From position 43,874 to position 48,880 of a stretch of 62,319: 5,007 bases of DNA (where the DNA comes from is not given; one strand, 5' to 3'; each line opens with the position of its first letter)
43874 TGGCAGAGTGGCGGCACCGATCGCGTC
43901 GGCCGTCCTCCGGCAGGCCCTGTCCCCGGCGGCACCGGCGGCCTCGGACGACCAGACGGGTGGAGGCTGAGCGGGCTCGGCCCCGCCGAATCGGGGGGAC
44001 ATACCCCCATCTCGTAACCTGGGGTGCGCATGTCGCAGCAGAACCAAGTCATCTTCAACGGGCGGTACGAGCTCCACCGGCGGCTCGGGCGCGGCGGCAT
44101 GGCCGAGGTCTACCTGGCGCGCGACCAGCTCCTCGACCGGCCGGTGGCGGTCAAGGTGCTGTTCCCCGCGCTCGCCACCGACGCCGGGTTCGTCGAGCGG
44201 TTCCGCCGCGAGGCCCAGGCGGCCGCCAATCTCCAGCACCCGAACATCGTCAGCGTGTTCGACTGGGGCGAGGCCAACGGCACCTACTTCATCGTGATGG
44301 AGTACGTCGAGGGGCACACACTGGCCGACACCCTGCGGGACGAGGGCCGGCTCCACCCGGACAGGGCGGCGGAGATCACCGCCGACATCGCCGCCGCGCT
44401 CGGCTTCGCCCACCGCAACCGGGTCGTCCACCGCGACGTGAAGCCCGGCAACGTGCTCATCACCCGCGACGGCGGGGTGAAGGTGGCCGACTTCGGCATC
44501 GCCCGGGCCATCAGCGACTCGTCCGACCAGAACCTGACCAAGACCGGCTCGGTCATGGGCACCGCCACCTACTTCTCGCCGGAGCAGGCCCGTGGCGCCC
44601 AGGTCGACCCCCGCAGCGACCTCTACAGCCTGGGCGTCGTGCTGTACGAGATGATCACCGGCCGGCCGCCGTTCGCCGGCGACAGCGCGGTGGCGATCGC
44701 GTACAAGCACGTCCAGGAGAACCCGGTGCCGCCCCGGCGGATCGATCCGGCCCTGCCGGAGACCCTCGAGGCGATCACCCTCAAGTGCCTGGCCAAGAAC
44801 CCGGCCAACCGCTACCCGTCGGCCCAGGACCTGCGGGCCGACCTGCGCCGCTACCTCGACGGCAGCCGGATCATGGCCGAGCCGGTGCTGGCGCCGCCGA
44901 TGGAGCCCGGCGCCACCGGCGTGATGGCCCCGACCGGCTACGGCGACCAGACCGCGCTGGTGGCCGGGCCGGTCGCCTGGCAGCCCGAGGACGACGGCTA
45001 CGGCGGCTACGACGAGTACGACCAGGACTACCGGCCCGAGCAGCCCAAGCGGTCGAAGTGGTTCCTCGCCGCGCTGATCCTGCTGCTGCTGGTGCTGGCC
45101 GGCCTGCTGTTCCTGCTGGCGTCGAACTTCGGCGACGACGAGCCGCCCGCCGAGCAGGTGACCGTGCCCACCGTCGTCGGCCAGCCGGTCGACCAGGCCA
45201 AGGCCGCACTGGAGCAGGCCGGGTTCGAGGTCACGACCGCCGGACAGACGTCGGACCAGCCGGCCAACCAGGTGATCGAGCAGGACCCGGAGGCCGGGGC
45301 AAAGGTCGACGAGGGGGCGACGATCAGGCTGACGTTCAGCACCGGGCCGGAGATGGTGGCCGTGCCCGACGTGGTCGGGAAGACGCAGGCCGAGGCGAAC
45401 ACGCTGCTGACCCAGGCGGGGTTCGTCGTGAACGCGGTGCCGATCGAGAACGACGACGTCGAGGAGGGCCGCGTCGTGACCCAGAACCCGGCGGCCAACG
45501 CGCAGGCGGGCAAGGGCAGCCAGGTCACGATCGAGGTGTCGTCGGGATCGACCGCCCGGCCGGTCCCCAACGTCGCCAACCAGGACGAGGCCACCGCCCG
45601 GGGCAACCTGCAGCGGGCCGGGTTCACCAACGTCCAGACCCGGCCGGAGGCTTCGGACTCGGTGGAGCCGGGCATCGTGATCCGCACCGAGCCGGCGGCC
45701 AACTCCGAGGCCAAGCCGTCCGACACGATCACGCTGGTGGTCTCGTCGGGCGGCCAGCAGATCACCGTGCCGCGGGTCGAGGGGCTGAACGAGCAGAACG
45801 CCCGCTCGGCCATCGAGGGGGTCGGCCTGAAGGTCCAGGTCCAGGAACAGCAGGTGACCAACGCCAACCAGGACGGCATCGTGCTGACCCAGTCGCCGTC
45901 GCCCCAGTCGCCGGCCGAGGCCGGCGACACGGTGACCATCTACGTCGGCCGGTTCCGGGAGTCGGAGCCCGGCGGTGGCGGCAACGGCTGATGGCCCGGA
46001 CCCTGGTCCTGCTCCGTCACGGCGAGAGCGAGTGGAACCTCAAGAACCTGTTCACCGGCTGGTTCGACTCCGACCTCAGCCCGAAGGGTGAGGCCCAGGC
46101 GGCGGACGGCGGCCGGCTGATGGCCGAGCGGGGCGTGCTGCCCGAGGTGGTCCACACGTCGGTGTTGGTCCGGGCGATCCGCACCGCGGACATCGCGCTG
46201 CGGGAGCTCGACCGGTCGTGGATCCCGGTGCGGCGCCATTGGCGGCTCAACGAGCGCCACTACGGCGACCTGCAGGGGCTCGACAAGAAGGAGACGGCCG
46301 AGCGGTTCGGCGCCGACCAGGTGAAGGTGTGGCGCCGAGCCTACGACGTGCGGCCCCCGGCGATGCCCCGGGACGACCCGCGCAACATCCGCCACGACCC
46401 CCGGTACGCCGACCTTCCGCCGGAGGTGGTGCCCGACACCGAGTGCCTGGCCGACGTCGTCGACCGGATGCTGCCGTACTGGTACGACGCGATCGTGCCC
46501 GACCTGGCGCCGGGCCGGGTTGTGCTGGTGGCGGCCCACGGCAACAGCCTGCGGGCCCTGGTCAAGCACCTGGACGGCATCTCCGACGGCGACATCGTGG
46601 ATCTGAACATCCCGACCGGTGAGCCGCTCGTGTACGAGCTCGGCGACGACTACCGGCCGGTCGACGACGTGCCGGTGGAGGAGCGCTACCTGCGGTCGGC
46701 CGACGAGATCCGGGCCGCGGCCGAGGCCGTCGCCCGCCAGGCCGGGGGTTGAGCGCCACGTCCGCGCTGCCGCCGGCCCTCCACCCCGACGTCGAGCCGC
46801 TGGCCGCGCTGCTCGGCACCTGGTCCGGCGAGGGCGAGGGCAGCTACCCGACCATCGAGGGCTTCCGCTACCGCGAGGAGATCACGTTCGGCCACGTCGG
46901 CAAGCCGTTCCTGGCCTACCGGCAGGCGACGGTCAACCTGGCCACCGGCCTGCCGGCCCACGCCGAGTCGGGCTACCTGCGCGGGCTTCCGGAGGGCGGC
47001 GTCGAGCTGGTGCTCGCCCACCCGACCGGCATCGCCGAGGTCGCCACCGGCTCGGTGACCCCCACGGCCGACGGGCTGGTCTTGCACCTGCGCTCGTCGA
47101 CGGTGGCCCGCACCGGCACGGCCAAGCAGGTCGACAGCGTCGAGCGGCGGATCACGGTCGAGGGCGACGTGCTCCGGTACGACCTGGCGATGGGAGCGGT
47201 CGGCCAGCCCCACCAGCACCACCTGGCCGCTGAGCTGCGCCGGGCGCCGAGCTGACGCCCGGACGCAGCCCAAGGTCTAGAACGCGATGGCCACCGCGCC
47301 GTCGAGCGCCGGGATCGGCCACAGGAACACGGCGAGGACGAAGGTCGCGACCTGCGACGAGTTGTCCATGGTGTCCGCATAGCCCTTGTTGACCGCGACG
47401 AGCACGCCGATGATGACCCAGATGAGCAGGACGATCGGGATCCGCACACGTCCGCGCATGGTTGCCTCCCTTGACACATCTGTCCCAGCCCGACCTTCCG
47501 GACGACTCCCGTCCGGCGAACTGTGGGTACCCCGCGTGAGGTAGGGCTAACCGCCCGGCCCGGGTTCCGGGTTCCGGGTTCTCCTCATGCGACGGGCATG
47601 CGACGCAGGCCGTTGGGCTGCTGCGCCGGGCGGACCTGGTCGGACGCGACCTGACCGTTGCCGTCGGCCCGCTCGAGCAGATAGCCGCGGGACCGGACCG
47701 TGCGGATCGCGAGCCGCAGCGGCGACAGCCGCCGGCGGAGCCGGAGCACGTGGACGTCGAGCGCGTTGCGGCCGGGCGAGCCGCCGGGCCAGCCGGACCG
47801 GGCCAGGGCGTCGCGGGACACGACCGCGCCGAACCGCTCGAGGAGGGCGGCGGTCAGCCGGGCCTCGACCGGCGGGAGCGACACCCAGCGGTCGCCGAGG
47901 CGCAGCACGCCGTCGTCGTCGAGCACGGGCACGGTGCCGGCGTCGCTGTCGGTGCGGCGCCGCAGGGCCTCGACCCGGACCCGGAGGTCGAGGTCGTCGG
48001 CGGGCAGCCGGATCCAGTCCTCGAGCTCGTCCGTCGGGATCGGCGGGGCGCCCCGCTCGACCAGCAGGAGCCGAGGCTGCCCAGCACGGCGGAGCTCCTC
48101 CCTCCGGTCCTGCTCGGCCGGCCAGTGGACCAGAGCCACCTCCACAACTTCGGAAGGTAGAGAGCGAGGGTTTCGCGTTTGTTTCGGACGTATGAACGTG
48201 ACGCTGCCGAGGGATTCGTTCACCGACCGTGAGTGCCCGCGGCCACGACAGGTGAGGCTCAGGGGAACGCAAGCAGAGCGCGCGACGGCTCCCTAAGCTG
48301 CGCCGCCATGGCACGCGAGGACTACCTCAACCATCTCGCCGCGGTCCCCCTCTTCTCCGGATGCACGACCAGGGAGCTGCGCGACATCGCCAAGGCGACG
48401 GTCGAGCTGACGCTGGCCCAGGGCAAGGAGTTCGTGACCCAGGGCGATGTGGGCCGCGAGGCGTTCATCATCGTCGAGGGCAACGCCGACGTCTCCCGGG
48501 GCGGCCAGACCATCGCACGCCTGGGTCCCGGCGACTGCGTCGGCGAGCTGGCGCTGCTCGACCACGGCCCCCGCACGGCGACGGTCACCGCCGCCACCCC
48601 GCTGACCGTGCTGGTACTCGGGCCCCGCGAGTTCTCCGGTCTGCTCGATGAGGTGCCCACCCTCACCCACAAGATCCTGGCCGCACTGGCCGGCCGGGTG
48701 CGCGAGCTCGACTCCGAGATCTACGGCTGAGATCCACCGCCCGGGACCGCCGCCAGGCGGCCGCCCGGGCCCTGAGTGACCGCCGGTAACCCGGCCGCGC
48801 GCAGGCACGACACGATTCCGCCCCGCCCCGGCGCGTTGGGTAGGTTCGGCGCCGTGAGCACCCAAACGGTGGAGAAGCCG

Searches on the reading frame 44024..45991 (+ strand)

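Call 68: search_protein_families(library=pfam, proteins=[window:44024-45991:+], max_evalue=0.01)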
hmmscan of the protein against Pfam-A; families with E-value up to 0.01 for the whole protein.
window:44024-45991:+ (655 aa): 7 families
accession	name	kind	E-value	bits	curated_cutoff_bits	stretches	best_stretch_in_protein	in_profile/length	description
PF03793.24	PASTA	-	1.6e-58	195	23.2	4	379-440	1-64/64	PASTA domain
PF00069.31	Pkinase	-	1.2e-54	185.9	31.7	1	15-266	1-254/263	Protein kinase domain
PF07714.23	PK_Tyr_Ser-Thr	-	2e-40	139.2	23.1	1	16-271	2-255/258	Protein tyrosine and serine/threonine kinase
PF03109.22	ABC1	-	9.1e-09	35.2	22.9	1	53-173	113-227/244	ABC1 atypical kinase-like domain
PF01636.29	APH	-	6.1e-08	33.2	23.2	1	52-131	32-109/239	Phosphotransferase enzyme family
PF22190.2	TTHA0829-like_ACT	-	0.005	17.3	27.4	0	64-102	17-54/70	TTHA0829-like ACT domain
PF01163.29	RIO1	-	0.0087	16.1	22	0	89-158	82-149/187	RIO domain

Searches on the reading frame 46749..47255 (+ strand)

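Call 68: search_protein_families(library=pfam, proteins=[window:46749-47255:+], max_evalue=0.01)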
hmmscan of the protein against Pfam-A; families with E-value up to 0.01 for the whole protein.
window:46749-47255:+ (168 aa): 1 family
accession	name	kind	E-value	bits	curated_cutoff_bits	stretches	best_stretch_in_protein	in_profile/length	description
PF08768.17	THAP4_heme-bd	-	1.6e-46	158.6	25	1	15-165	2-151/151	THAP4-like, heme-binding beta-barrel domain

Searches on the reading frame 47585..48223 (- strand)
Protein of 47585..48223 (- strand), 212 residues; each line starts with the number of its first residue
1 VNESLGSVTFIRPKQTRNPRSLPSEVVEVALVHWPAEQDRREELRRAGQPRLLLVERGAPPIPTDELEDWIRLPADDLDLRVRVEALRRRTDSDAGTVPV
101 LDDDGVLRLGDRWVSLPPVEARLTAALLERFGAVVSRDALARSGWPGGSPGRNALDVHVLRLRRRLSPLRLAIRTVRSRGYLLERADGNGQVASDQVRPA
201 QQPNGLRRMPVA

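Call 68: search_protein_families(library=pfam, proteins=[window:47585-48223:-], max_evalue=0.01)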
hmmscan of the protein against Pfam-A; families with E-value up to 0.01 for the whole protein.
window:47585-48223:- (212 aa): 1 family
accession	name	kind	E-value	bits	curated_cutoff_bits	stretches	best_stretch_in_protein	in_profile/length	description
PF00486.34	Trans_reg_C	-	4.2e-13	49.6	26.2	1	114-183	4-77/77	Transcriptional regulatory protein, C terminal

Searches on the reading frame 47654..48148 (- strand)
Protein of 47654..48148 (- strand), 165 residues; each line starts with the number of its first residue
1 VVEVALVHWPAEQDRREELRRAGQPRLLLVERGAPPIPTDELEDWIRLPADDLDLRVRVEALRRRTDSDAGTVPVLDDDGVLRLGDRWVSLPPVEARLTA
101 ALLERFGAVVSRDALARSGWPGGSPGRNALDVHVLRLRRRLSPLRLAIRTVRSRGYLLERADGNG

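Call 87: search_solved_structures(query=window:47654-48148:-, max_evalue=0.01, show_alignments=1)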
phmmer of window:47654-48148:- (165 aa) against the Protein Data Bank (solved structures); distinct sequences matched with E-value up to 0.01: 19.
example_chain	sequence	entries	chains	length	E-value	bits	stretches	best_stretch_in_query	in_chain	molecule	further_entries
8jo2_H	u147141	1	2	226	1.1e-07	35.1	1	42-162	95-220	DNA-binding transcriptional regulator BasR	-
4s04_A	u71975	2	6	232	1.2e-07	35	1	42-162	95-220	DNA-binding transcriptional regulator BasR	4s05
5dcm_B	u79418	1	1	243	4.6e-07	33.1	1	76-160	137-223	PhoB family transcriptional regulator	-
5dcl_A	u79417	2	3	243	4.6e-07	33.1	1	76-161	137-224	PhoB family transcriptional regulator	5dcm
2m87_A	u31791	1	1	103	5e-06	29.7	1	82-159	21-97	Transcriptional regulatory protein basR/pmrA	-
3q9v_A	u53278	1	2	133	1.5e-05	28.2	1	89-158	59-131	DNA-binding response regulator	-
3q9s_A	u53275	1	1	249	1.6e-05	28.1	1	50-152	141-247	DNA-binding response regulator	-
8hig_A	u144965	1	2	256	8.2e-05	25.8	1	43-160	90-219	DNA-binding response OmpR family regulator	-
2gwr_A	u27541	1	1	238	9.2e-05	25.6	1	42-156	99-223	DNA-binding response regulator mtrA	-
8hih_O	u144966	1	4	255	0.00094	22.3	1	52-160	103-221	Transcriptional regulatory protein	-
8hml_A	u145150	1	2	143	0.0014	21.8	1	78-160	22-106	DNA-binding response OmpR family regulator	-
4uht_A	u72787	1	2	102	0.0015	21.7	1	90-159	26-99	TRANSCRIPTIONAL REGULATORY PROTEIN CPXR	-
7e1d_B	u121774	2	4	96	0.0018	21.4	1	89-158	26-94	DNA-binding response regulator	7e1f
7e92_A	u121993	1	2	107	0.0024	21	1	86-158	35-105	DNA-binding response regulator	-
7e1b_A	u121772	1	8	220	0.0027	20.8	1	81-158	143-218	DNA-binding response regulator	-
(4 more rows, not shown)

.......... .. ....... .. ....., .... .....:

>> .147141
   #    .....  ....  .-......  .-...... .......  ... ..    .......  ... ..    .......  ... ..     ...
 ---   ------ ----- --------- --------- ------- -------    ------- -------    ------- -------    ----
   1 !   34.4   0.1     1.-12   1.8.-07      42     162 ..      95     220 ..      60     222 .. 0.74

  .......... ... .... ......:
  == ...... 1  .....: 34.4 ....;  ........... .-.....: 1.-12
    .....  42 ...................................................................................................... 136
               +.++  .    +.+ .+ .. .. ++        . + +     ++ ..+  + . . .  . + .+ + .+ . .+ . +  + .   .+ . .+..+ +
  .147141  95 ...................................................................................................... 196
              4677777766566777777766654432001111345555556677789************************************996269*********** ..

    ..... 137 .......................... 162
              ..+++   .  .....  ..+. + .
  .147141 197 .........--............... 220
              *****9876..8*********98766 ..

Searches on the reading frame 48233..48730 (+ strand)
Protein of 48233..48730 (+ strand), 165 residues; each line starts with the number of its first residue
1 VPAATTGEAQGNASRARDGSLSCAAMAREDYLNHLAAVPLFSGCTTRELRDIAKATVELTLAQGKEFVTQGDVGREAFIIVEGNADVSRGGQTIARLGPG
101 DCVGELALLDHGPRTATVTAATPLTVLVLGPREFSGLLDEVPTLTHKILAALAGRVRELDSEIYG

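Call 68: search_protein_families(library=pfam, proteins=[window:48233-48730:+], max_evalue=0.01)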
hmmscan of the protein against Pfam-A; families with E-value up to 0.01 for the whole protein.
window:48233-48730:+ (165 aa): 2 families
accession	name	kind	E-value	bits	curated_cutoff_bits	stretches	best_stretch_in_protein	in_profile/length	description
PF00027.35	cNMP_binding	-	2.1e-17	63.3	27.5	1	60-139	3-87/89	Cyclic nucleotide-binding domain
PF07883.17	Cupin_2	-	0.003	17.7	27.2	1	60-119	4-62/70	Cupin domain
